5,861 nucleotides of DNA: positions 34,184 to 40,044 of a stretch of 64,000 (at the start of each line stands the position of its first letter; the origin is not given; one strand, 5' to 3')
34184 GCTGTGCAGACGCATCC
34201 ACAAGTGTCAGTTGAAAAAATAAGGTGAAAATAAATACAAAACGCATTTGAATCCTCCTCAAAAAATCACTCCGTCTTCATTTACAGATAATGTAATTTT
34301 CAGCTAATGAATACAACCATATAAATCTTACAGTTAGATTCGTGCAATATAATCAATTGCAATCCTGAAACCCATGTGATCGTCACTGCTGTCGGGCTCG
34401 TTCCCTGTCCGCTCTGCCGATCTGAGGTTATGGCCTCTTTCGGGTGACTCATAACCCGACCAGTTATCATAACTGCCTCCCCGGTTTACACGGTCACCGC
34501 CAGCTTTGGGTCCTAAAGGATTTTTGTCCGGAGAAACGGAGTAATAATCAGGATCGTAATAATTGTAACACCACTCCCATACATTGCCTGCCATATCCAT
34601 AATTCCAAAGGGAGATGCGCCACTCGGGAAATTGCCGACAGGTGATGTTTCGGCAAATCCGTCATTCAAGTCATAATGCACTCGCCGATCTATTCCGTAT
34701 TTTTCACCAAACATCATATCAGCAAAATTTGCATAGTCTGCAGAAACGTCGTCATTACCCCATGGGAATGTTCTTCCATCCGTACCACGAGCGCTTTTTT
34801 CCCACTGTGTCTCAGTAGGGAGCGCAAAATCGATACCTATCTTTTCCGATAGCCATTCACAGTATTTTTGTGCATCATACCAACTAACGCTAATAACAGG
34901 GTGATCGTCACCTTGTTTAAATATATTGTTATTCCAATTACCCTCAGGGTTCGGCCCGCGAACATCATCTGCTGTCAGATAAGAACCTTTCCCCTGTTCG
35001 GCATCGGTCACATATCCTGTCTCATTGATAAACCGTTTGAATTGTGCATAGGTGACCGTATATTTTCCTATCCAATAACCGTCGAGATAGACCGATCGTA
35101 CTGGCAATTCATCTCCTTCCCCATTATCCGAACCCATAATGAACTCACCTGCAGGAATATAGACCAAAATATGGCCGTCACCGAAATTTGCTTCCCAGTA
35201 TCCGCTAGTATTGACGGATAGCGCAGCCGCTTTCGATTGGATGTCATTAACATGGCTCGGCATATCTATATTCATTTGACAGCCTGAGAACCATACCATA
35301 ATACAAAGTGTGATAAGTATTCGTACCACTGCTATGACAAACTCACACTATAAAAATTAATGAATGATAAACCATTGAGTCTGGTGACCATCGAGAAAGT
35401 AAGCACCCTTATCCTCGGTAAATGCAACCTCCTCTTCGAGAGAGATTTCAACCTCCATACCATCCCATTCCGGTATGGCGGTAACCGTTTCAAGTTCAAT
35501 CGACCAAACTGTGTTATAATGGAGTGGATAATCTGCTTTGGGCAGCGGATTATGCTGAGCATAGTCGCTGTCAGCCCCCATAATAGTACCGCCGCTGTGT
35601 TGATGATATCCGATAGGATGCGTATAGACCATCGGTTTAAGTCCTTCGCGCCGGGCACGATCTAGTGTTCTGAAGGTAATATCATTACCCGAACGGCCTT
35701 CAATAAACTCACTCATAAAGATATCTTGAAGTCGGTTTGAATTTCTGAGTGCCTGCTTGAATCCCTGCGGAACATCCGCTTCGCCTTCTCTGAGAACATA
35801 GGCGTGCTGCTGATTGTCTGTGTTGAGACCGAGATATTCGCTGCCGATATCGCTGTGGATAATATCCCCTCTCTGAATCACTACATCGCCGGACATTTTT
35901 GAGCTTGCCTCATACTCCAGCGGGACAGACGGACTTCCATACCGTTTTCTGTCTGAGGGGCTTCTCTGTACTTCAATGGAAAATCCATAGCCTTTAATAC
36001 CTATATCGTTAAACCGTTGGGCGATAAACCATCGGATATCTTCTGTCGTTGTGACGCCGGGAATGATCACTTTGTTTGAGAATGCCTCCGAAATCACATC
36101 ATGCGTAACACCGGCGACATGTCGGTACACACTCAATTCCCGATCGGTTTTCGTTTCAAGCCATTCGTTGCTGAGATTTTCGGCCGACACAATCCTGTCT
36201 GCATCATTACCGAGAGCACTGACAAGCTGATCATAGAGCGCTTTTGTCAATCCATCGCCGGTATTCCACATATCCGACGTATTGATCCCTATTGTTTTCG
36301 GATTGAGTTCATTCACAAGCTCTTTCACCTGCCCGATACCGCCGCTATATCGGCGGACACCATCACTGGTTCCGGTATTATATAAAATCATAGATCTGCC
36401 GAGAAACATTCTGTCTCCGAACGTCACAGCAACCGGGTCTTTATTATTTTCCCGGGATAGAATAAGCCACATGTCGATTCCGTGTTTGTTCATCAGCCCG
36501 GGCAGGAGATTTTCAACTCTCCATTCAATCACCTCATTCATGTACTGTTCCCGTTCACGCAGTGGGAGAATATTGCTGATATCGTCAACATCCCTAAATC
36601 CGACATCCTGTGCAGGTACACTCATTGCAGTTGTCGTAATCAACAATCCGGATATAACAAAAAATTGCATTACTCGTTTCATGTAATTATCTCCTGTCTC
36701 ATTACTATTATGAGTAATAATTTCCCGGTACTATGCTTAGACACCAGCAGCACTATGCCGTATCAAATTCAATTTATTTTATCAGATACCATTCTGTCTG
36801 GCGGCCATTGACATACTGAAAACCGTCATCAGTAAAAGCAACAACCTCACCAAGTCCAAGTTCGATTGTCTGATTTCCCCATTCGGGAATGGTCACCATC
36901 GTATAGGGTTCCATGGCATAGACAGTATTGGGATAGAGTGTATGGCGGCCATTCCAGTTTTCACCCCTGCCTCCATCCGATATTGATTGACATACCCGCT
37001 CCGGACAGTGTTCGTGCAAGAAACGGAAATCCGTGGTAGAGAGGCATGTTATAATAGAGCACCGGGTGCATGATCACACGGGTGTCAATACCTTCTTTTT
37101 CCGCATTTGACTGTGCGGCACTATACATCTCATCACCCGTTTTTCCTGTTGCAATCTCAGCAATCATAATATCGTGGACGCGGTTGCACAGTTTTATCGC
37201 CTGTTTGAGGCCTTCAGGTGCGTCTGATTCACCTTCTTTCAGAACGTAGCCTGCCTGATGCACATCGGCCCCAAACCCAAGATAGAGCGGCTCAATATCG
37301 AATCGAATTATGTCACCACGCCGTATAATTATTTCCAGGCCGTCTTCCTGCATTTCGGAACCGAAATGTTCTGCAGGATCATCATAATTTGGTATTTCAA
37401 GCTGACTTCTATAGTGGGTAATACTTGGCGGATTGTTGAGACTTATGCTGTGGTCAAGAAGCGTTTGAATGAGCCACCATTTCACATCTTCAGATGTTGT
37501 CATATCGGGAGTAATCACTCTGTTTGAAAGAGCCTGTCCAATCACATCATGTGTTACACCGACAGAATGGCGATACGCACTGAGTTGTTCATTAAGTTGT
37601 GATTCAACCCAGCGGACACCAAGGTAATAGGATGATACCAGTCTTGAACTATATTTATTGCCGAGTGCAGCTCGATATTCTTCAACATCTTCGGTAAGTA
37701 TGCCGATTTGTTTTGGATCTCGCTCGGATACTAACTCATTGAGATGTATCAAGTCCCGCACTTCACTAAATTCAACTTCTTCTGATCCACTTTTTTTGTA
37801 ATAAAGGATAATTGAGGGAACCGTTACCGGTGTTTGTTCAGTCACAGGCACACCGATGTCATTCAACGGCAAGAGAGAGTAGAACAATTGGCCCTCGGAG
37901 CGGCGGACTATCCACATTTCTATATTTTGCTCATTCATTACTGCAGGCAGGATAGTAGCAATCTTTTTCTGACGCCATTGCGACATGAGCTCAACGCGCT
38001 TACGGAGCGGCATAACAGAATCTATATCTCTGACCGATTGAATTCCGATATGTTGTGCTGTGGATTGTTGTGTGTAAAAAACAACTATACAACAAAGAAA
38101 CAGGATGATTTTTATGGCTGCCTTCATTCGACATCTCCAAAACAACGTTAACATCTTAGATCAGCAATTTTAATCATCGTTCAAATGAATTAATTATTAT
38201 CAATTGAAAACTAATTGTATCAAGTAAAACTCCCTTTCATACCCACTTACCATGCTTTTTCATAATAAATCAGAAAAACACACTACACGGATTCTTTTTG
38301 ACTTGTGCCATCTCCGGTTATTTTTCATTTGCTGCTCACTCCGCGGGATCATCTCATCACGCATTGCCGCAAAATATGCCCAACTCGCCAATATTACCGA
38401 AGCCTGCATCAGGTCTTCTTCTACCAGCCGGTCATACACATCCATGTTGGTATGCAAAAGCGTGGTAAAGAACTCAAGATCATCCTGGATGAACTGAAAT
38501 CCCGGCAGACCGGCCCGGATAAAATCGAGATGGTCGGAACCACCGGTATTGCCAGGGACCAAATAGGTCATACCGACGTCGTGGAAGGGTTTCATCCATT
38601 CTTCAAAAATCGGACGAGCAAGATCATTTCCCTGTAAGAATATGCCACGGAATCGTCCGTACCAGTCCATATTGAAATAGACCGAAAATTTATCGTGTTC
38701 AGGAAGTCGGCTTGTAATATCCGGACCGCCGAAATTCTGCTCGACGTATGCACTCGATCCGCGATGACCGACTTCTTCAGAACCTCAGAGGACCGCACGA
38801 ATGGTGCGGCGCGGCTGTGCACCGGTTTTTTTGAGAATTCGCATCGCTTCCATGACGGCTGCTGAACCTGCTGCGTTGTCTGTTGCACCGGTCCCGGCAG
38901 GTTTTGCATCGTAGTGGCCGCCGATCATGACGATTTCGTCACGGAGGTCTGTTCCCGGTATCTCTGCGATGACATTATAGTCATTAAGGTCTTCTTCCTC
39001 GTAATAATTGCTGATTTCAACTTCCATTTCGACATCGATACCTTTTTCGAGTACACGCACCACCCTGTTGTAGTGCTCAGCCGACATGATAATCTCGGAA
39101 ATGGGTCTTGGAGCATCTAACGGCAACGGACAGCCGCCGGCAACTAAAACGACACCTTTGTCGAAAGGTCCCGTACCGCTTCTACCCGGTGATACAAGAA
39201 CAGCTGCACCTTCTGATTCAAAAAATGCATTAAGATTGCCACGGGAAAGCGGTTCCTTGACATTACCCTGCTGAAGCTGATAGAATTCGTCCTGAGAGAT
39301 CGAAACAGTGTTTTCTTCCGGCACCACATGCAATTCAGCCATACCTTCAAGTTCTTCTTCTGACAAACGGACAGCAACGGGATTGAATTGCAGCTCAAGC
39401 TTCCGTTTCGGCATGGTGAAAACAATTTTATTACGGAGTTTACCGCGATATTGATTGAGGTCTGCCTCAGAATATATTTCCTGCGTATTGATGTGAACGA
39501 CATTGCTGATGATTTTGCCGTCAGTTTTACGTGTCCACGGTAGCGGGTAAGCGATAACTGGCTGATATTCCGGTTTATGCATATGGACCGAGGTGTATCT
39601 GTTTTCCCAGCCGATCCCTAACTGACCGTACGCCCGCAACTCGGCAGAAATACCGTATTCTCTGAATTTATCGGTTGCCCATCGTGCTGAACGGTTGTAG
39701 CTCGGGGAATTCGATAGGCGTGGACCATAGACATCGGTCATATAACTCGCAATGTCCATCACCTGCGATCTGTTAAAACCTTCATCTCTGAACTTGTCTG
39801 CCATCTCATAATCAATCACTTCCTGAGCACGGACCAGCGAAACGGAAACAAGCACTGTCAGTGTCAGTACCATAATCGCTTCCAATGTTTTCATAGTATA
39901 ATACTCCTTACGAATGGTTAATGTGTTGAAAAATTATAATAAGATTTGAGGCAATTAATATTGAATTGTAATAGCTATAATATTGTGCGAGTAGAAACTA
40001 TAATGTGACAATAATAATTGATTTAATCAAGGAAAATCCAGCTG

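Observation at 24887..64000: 39-kb uninterrupted array of exported peptidase-like genes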

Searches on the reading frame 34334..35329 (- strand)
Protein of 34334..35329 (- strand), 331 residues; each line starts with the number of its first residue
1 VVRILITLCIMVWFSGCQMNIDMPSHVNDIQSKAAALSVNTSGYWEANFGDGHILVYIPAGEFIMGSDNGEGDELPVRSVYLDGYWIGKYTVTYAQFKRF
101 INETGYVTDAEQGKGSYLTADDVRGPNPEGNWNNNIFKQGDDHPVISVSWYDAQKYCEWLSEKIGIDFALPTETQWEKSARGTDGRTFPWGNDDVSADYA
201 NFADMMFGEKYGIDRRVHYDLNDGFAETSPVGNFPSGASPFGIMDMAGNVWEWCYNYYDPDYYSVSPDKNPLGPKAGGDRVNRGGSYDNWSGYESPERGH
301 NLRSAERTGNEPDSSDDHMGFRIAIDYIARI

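Call 3: search_protein_families(library=pfam, proteins=[window:34334-35329:-])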
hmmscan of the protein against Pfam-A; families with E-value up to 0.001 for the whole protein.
window:34334-35329:- (331 aa): 1 family
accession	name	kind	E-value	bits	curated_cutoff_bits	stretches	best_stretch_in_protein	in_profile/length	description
PF03781.23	FGE-sulfatase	-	8.1e-56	189.9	23.3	1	55-324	5-254/255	Sulfatase-modifying factor enzyme 1-like domain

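Call 19: search_protein_families(library=ncbifam, proteins=[window:34334-35329:-], max_evalue=0.01)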
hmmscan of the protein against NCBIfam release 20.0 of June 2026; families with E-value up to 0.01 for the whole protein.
window:34334-35329:- (331 aa): 8 families
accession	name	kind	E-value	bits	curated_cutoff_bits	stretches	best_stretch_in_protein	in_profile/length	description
NF051459.1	pyoverdine_PvdO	equivalog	2.4e-28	99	500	1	34-325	15-278/280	dihydropyoverdine dehydrogenase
TIGR03525.2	GldK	equivalog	5.4e-26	91.8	350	2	141-327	218-407/408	T9SS ring complex lipoprotein PorK/GldK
NF041186.1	SenA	equivalog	2.2e-18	66.8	420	1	55-291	170-356/382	selenoneine synthase SenA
TIGR03440.2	egtB_TIGR03440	equivalog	3.1e-17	62.8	360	1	55-260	173-354/413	ergothioneine biosynthesis protein EgtB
TIGR04344.1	ovoA_Nterm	equivalog_domain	8.4e-11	41.4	400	1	85-257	225-383/444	5-histidylcysteine sulfoxide synthase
TIGR03530.1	GldJ_short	equivalog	1.9e-06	27.1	382.9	1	185-274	238-333/396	gliding motility lipoprotein GldJ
TIGR02171.1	Fb_sc_TIGR02171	subfamily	0.0022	16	544.35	1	139-325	100-281/912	TIGR02171 family lipoprotein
TIGR03524.1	GldJ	equivalog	0.0046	15.7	458.2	0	228-260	337-367/559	gliding motility lipoprotein GldJ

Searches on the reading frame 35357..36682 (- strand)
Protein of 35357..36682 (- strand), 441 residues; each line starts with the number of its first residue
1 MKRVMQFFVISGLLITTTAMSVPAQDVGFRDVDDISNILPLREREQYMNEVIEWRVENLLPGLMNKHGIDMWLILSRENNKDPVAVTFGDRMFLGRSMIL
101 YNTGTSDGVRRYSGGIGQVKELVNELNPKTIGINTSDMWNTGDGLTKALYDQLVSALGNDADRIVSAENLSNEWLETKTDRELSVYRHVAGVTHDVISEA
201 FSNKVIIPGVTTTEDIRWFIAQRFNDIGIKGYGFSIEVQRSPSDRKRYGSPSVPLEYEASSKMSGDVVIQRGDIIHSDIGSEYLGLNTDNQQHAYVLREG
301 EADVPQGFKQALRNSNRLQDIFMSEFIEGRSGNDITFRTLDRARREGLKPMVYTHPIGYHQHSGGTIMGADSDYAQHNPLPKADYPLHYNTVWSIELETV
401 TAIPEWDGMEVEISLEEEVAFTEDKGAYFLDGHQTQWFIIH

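Call 3: search_protein_families(library=pfam, proteins=[window:35357-36682:-])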
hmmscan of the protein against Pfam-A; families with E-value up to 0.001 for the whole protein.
window:35357-36682:- (441 aa): 1 family
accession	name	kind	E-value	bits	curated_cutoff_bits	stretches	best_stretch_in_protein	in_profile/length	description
PF00557.29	Peptidase_M24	-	1e-08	35.7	23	1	186-412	3-201/208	Metallopeptidase family M24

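Call 19: search_protein_families(library=ncbifam, proteins=[window:35357-36682:-], max_evalue=0.01)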
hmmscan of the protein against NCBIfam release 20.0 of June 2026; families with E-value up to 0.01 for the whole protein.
window:35357-36682:- (441 aa): 0 families

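Call 23: search_solved_structures(query=window:35357-36682:-, max_evalue=1)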
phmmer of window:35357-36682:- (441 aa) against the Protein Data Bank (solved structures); distinct sequences matched with E-value up to 1: 1.
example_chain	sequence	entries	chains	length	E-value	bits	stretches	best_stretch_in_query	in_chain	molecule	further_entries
9g93_A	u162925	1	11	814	0.79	11.9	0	120-240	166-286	S-layer protein sap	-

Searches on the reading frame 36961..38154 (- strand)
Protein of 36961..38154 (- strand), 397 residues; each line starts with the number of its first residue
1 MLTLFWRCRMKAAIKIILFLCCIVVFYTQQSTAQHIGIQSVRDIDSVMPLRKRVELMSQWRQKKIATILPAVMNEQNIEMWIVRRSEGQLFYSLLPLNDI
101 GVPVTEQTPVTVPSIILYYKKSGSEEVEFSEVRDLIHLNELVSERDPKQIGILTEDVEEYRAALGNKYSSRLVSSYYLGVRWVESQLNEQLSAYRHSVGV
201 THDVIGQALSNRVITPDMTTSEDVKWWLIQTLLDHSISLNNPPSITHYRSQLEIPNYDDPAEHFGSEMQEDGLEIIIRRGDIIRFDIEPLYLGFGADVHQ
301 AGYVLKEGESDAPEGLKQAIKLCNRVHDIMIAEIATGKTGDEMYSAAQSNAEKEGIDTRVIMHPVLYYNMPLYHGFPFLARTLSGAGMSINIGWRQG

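Call 3: search_protein_families(library=pfam, proteins=[window:36961-38154:-])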
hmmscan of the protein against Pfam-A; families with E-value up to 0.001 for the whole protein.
window:36961-38154:- (397 aa): 1 family
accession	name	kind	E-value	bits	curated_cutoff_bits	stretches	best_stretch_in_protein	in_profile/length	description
PF00557.29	Peptidase_M24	-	3.4e-07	30.7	23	1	195-358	4-147/208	Metallopeptidase family M24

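Call 19: search_protein_families(library=ncbifam, proteins=[window:36961-38154:-], max_evalue=0.01)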
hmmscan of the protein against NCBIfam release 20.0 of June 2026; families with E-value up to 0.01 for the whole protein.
window:36961-38154:- (397 aa): 0 families

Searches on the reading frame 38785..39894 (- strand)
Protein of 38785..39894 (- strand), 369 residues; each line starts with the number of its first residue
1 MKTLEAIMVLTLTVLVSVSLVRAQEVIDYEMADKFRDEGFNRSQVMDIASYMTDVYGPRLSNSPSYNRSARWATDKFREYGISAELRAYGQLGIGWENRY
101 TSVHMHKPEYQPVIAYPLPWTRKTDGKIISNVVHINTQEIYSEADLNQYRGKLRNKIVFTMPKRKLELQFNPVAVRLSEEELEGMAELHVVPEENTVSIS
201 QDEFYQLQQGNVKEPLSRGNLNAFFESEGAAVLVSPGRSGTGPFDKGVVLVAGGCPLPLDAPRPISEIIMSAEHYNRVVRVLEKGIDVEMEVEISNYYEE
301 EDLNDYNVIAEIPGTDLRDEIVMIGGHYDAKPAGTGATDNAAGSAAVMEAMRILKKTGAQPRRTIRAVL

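Call 3: search_protein_families(library=pfam, proteins=[window:38785-39894:-])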
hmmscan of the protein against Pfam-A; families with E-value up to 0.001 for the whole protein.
window:38785-39894:- (369 aa): 1 family
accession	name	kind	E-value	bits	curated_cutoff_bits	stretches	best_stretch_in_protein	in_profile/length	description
PF04389.22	Peptidase_M28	-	5e-16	59.4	21.3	1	307-368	1-61/193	Peptidase family M28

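Call 19: search_protein_families(library=ncbifam, proteins=[window:38785-39894:-], max_evalue=0.01)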
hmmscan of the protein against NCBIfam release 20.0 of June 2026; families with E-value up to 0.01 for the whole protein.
window:38785-39894:- (369 aa): 11 families
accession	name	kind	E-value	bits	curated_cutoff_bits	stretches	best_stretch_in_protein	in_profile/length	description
NF009527.0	PRK12891.1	subfamily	9.4e-06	24.9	461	1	306-368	65-126/426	Zn-dependent hydrolase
NF006771.0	PRK09290.1-5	subfamily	1.1e-05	24.2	399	1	307-368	61-121/413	allantoate amidohydrolase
NF006768.0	PRK09290.1-1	equivalog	3e-05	23.1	532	1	307-368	61-121/411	allantoate deiminase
TIGR01879.1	hydantase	subfamily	3.6e-05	22.9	204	1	307-368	55-115/401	hydantoinase/carbamoylase family amidase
NF058540.1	Ncarbamyl_ErtE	equivalog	3.6e-05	22.5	520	1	307-366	64-122/418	N-carbamyl-l-glutamate amidohydrolase ErtE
NF045908.1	AminopepLapALeg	equivalog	0.00026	19.9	600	1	312-363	197-249/396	aminopeptidase LapA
NF006769.0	PRK09290.1-3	subfamily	0.00084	18.1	452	1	307-366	67-125/417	allantoate amidohydrolase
TIGR01910.1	DapE-ArgE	subfamily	0.0016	17.7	217.6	0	334-365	100-131/373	ArgE/DapE family deacylase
NF009531.0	PRK12893.1-5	equivalog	0.0037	15.8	486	1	307-366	63-121/421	Zn-dependent hydrolase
NF005913.0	PRK07906.1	subfamily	0.0046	15.6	382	0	291-333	53-95/442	hypothetical protein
TIGR03176.1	AllC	equivalog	0.0053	15.5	597.75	1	307-367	57-116/406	allantoate deiminase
